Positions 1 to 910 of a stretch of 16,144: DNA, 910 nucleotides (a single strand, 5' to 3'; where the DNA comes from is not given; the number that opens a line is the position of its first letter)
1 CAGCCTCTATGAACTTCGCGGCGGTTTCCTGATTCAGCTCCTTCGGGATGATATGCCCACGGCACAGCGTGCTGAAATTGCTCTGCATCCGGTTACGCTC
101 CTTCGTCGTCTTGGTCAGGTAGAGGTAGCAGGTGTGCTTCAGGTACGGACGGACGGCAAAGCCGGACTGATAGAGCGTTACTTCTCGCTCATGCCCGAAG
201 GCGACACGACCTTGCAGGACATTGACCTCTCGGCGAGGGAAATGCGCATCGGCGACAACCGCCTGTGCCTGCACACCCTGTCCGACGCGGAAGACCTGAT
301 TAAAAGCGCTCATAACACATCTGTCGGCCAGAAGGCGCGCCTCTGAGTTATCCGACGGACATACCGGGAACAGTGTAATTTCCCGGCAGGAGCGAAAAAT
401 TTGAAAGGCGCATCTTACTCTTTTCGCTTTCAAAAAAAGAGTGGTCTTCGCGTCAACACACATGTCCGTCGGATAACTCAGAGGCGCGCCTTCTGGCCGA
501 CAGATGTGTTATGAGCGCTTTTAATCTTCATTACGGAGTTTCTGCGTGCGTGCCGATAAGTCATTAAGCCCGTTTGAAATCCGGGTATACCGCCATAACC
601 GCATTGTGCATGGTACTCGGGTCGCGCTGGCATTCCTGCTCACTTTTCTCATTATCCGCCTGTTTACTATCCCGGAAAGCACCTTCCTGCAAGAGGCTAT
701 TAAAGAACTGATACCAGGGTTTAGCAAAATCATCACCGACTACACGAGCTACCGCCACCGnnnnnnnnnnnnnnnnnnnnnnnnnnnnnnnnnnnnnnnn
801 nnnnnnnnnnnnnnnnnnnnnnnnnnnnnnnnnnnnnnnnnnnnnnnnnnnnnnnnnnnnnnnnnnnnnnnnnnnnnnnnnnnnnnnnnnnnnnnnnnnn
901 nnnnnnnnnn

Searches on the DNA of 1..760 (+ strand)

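Call 45: search_dna_similar(query=window:1-300:+, collection=ecoli_genomes, mode=near, max_rows=10)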
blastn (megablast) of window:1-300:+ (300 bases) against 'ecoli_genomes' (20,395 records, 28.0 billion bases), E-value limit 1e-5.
No match.

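Call 46: search_dna_similar(query=window:1-300:+, collection=plasmids, mode=distant, max_rows=10)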
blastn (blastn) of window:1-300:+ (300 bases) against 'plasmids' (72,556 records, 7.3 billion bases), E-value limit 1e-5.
Records with a match: 6; places in all: 10; records where one place covers at least 80% of the query: 0.
Best place of each record, by identity: 90-95% 1; 80-90% 2; 60-80% 3.
By first word of the organism name: Phocaeicola 3; Bacteroides 2; Parabacteroides 1.
By predicted mobility (MOB-suite, as given by PLSDB): non-mobilizable 6.
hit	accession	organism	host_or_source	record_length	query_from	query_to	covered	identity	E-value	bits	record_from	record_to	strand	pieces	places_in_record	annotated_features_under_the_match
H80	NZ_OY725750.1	Parabacteroides distasonis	-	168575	3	151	50%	92.6%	2e-54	220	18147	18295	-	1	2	TraG family conjugative transposon ATPase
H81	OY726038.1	Phocaeicola massiliensis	-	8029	3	151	50%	89.3%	5e-48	197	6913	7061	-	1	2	record has no annotation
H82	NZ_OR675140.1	Bacteroides fragilis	-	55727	3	151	50%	89.3%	5e-48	197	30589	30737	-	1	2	TraG family conjugative transposon ATPase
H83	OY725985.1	Phocaeicola massiliensis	-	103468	3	151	50%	72.7%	4e-12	80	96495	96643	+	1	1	record has no annotation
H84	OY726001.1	Phocaeicola massiliensis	-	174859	50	151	34%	74.5%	7e-9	68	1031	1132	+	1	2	record has no annotation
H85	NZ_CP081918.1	Bacteroides ovatus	Homo sapiens,blood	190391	57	148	31%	75.0%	3e-7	64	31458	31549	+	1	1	TraG family conjugative transposon ATPase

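Call 47: get_annotated_region(hit=H80, flank=1500)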
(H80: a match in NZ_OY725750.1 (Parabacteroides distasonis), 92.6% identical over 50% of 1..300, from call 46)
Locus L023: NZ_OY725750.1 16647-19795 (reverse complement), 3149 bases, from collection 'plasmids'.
description: Parabacteroides distasonis strain Parabacteroides distasonis TSDC17.2-1.1 plasmid 5, complete sequence
organism: Parabacteroides distasonis (NCBI taxid 823)
taxonomy: Bacteria; Bacteroidota; Bacteroidia; Bacteroidales; Tannerellaceae; Parabacteroides; Parabacteroides distasonis
host: -; source: -; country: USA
typing (MOB-suite, as given by PLSDB): non-mobilizable
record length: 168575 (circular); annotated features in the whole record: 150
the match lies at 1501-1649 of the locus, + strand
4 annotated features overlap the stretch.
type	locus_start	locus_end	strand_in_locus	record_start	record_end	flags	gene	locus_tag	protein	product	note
CDS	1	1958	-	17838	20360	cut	-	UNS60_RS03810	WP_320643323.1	TraG family conjugative transposon ATPase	GO:0032196 - transposition [Evidence IEA]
CDS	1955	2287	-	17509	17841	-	-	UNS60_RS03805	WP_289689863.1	DUF4133 domain-containing protein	-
CDS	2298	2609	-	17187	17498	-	-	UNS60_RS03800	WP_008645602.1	DUF4134 domain-containing protein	-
CDS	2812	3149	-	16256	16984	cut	-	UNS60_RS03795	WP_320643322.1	conjugal transfer protein TraD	-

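Call 57: search_dna_similar(query=window:298-760:+, collection=ecoli_genomes, mode=near, max_rows=6)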
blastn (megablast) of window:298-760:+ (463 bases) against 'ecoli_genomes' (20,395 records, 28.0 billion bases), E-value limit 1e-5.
Records with a match: 5419; places in all: 10846; records where one place covers at least 80% of the query: 0.
Genomes with a match: 5419 of 5426; with a place that covers at least 80% of the query: 0. Places per genome that has any: lowest 2, median 2, highest 4. On chromosomes: 10844 places; on plasmids: 2.
Best place of each record, by identity: >=99% 241; 95-99% 5163; 90-95% 15.
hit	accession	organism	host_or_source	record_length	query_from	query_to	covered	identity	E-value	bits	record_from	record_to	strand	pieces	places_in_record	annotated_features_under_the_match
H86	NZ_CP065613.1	Escherichia coli strain FDAARGOS_944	missing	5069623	1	463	54%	99.2%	4e-79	448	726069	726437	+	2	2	sbmC: DNA gyrase inhibitor SbmC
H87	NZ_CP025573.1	Escherichia coli strain E-1246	Homo sapiens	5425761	1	463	54%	99.2%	4e-79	448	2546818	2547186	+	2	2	sbmC: DNA gyrase inhibitor SbmC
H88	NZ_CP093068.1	Escherichia coli strain BR1220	Branta canadensis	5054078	1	463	54%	99.2%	4e-79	448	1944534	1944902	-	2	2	sbmC: DNA gyrase inhibitor SbmC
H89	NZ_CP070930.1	Escherichia coli strain 30COLEC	Homo sapiens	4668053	1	463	54%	99.2%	4e-79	448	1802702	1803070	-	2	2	sbmC: DNA gyrase inhibitor SbmC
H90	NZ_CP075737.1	Escherichia coli strain CPF6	Sus scrofa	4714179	1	463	54%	99.2%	4e-79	448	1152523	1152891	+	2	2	sbmC: DNA gyrase inhibitor SbmC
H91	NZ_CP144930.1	Escherichia coli strain SCPM-O-B-9504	Homo sapiens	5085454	1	463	54%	99.2%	4e-79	448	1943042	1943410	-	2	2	sbmC: DNA gyrase inhibitor SbmC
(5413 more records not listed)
